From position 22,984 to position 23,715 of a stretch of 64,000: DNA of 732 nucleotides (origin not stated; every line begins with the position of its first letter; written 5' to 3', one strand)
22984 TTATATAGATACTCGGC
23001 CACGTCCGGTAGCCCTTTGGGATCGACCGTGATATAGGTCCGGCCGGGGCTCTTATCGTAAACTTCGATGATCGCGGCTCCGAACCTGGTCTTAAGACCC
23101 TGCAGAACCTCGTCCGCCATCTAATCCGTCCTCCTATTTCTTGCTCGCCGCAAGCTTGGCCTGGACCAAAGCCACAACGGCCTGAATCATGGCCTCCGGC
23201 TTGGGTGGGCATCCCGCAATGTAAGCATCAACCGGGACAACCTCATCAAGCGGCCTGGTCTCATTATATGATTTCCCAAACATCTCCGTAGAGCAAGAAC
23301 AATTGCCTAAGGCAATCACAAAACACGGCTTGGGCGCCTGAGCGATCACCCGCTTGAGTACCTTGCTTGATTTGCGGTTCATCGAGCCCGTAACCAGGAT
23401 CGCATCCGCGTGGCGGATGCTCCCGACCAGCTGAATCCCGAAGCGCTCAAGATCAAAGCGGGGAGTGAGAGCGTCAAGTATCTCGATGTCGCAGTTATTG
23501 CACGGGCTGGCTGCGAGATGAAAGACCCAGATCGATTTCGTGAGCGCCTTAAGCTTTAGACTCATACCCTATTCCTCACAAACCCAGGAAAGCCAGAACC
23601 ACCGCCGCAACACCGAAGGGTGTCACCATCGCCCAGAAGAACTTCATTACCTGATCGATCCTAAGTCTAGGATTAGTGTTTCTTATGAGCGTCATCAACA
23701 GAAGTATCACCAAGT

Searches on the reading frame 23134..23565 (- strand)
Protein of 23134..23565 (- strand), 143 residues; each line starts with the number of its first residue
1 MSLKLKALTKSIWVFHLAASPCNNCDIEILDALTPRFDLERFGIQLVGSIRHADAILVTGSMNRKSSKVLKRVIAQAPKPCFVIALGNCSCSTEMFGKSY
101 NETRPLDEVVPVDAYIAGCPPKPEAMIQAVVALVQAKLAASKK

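Call 4: search_protein_families(library=pfam, proteins=[window:23134-23565:-])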
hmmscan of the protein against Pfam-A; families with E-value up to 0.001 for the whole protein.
window:23134-23565:- (143 aa): 1 family
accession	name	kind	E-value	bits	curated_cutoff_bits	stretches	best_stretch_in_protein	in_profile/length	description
PF01058.29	Oxidored_q6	-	1.1e-27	96.8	27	1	22-133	1-128/128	NADH ubiquinone oxidoreductase, 20 Kd subunit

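Call 5: search_protein_families(library=ncbifam, proteins=[window:23134-23565:-])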
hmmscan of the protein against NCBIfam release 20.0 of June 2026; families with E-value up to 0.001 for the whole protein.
window:23134-23565:- (143 aa): 14 families
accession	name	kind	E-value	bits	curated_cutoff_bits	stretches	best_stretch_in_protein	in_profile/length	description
NF005012.1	PRK06411.1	subfamily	8.8e-37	126.2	116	1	8-135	32-156/166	NADH-quinone oxidoreductase subunit NuoB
TIGR01957.1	nuoB_fam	subfamily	6.8e-34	116.9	142.7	1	9-137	16-141/145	NADH-quinone oxidoreductase subunit B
NF011390.0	PRK14815.1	equivalog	4.5e-30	104.3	281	1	10-139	33-158/183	NADH dehydrogenase subunit B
NF011391.0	PRK14816.1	equivalog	2.6e-29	102.2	283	1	10-134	52-174/196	NADH-quinone oxidoreductase subunit B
NF011394.0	PRK14819.1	equivalog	5.3e-28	98.3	312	1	11-137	32-155/264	NADH-quinone oxidoreductase subunit B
NF011395.0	PRK14820.1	equivalog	2.1e-27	96.1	263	1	8-134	31-154/180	NADH-quinone oxidoreductase subunit B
NF011393.0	PRK14818.1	equivalog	1.1e-26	93.4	255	1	10-133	31-151/173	NADH dehydrogenase subunit B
NF009808.0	PRK13292.1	equivalog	3.8e-26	91.2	1156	1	9-141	24-152/791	NADH-quinone oxidoreductase subunit B/C/D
NF011389.0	PRK14814.1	equivalog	8.3e-25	87.7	285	1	10-138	33-157/186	NADH dehydrogenase subunit B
NF011392.0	PRK14817.1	equivalog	2.8e-24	85.8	271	1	23-139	46-161/182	NADH-quinone oxidoreductase subunit B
NF011388.0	PRK14813.1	equivalog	9.9e-23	81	294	1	11-132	29-148/189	NADH dehydrogenase subunit B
TIGR03294.1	FrhG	equivalog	3.4e-08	33.5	245.5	1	49-137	47-144/228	coenzyme F420 hydrogenase subunit gamma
NF045875.1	F420_non_VhuG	exception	6.2e-07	28.9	450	1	92-137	122-167/286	F420-non-reducing hydrogenase subunit VhuG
TIGR00391.1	hydA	subfamily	0.00054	19.2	179.5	1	48-134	121-208/365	hydrogenase small subunit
